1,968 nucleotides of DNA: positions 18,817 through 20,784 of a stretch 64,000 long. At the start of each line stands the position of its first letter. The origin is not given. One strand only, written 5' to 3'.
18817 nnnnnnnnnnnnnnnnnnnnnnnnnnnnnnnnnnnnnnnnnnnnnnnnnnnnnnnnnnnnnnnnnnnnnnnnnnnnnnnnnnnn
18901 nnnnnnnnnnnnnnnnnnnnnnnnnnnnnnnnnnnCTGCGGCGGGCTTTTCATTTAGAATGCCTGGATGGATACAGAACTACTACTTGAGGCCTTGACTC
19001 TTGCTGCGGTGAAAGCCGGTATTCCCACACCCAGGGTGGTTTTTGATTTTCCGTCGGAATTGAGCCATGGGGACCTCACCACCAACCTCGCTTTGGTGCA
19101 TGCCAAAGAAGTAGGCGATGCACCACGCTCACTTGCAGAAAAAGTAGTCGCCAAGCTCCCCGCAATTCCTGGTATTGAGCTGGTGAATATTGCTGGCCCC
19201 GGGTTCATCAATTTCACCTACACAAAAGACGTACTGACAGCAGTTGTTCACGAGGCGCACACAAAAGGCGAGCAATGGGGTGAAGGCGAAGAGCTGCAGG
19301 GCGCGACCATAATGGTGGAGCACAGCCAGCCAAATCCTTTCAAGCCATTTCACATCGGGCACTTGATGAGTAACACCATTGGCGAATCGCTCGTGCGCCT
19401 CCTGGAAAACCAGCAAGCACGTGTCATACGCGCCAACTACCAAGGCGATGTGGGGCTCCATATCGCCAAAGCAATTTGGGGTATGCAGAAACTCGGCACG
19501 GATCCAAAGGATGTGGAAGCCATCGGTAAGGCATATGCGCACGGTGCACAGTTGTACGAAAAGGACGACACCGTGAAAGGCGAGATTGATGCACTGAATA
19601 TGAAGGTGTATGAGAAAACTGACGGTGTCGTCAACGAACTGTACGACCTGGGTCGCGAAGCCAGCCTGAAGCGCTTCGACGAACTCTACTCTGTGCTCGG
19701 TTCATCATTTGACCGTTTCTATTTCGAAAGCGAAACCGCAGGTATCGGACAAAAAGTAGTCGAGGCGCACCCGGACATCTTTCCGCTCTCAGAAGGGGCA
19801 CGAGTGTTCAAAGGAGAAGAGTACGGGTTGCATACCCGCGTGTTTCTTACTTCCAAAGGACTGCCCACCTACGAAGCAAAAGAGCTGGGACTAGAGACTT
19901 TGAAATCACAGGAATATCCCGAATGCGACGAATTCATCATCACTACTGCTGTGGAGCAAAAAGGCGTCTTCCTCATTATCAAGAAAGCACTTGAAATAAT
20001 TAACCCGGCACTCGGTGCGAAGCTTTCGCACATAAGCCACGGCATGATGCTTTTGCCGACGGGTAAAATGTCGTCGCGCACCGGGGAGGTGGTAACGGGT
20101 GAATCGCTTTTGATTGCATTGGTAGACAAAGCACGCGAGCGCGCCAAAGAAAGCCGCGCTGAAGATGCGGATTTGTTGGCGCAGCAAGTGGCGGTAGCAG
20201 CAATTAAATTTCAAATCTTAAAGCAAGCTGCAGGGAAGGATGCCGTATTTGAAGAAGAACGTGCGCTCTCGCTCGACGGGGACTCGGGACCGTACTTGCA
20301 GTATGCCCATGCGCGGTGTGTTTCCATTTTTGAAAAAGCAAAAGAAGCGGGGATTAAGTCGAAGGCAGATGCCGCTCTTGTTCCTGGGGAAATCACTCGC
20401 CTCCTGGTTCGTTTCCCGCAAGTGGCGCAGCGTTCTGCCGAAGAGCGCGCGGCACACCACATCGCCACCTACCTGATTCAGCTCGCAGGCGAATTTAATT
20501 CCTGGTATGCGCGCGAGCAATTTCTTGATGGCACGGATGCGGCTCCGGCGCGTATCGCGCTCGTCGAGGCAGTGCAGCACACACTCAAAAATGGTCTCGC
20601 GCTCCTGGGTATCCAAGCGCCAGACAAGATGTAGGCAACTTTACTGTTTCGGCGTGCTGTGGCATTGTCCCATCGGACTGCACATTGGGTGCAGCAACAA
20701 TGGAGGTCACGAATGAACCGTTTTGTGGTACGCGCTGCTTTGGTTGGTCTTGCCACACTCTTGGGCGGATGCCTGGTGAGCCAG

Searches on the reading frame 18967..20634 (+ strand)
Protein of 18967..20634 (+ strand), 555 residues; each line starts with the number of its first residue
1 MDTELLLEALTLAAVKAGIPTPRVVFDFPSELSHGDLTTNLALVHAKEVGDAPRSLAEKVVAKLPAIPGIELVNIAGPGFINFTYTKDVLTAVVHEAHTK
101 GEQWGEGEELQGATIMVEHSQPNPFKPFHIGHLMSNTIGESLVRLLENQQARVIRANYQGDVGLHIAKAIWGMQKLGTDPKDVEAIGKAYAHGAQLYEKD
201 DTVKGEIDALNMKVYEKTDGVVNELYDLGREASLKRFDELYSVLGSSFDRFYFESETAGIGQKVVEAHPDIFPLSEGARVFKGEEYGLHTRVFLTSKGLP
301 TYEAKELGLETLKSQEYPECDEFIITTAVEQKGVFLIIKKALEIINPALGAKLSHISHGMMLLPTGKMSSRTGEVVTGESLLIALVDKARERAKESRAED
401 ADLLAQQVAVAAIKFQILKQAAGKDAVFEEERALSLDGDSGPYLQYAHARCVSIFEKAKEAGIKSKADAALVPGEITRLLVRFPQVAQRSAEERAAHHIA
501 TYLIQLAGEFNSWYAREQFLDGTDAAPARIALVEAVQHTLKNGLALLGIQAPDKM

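Call 39: search_protein_families(library=pfam, proteins=[window:18967-20634:+], max_evalue=0.001)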
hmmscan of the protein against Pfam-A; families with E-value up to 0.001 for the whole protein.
window:18967-20634:+ (555 aa): 3 families
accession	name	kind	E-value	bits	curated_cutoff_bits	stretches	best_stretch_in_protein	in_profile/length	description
PF05746.21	DALR_1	-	1.3e-29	103.1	22.3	1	444-555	1-117/117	DALR anticodon binding domain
PF00750.26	tRNA-synt_1d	-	2.4e-25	89.7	23.3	1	112-428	19-347/349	tRNA synthetases class I (R), catalytic domain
PF03485.21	Arg_tRNA_synt_N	-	2e-16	60.8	21.5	1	13-84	14-84/85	Arginyl tRNA synthetase N terminal domain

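Call 43: find_homologous_proteins(query=window:18967-20634:+, max_evalue=1e-30)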
Query window:18967-20634:+ (555 aa): 7994 proteins with E <= 1e-30 among 8000 candidates; the best 120 are listed.
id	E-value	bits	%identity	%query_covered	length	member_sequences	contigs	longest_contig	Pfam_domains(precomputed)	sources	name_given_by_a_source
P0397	0.0e+0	1209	99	100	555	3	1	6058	PF05746.22,PF00750.26,PF03485.22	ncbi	-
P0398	0.0e+0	1089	88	100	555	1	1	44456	PF05746.22,PF00750.26,PF03485.22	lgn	-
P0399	1.1e-265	900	72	100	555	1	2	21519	PF05746.22,PF00750.26,PF03485.22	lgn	-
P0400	4.5e-236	803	63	99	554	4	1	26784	PF05746.22,PF00750.26,PF03485.22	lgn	-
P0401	7.8e-231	785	62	100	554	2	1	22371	PF05746.22,PF00750.26,PF03485.22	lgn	-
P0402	3.4e-215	734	62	99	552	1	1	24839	PF05746.22,PF00750.26,PF03485.22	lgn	-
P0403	1.9e-214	731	63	99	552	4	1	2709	PF05746.22,PF00750.26,PF03485.22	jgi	jgi:arginyl-tRNA synthetase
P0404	3.2e-214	730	60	99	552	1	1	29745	PF05746.22,PF00750.26,PF03485.22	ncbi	-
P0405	3.9e-210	717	60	99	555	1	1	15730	PF05746.22,PF00750.26,PF03485.22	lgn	-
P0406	4.2e-210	717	61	99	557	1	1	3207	PF05746.22,PF00750.26,PF03485.22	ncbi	-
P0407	1.1e-206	706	61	96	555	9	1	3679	PF05746.22,PF00750.26,PF03485.22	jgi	jgi:arginyl-tRNA synthetase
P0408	1.3e-205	702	58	100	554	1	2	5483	PF05746.22,PF00750.26,PF03485.22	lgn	-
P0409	2.4e-205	701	60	97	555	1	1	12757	PF05746.22,PF00750.26,PF03485.22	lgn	-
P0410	9.1e-204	696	58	99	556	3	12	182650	PF05746.22,PF00750.26,PF03485.22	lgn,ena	-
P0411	2.1e-201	688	57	99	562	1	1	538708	PF05746.22,PF00750.26,PF03485.22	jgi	-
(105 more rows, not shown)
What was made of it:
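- Tried and rejected: Taxonomy was inferred from ArgRS instead (call 43).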
